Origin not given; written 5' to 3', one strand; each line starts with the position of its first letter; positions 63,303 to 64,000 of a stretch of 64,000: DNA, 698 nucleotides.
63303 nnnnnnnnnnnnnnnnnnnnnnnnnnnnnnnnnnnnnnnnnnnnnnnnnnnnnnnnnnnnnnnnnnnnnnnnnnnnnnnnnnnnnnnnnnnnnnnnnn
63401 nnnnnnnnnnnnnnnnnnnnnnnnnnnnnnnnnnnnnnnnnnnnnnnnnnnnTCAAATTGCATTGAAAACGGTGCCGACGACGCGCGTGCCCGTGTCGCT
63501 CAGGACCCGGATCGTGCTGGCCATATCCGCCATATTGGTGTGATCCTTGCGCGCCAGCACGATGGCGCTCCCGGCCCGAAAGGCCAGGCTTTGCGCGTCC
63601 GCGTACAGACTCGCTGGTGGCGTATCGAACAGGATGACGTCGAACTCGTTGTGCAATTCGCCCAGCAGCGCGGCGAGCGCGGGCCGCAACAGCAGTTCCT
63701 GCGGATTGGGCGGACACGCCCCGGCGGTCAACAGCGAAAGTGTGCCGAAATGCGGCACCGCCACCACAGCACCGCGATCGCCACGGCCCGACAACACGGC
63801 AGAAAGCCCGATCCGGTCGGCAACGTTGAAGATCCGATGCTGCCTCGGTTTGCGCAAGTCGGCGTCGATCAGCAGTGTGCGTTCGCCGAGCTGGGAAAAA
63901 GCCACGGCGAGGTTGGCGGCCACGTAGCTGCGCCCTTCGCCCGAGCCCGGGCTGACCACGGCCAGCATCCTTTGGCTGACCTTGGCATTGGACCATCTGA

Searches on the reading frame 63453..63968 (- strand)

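Call 66: search_protein_families(library=ncbifam, proteins=[window:63453-63968:-], max_evalue=1e-10)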
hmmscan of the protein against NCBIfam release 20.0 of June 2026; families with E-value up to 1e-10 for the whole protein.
window:63453-63968:- (171 aa): 7 families
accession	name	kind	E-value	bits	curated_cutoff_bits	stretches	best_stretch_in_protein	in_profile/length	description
TIGR03029.1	EpsG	equivalog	3.4e-64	216.6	313.8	1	1-169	105-273/274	chain length determinant protein tyrosine kinase EpsG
TIGR01007.1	eps_fam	subfamily_domain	1.9e-37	128.8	108.05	1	2-170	20-189/204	polysaccharide biosynthesis tyrosine autokinase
NF008568.0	PRK11519.1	equivalog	1.7e-29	102.6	1068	1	1-171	530-698/720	tyrosine-protein kinase Wzc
NF007350.0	PRK09841.1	equivalog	3.4e-29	101.5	1248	1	5-170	537-702/726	tyrosine-protein kinase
TIGR03018.1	pepcterm_TyrKin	hypoth_equivalog_domain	2.6e-27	95.5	230.65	1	1-169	37-207/207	XrtA-associated tyrosine autokinase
TIGR01005.1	eps_transp_fam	subfamily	9.5e-26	90.2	411.7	1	3-170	550-717/754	exopolysaccharide transport protein family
TIGR01969.1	minD_arch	subfamily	4.2e-13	49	201.75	1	2-170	3-169/251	cell division ATPase MinD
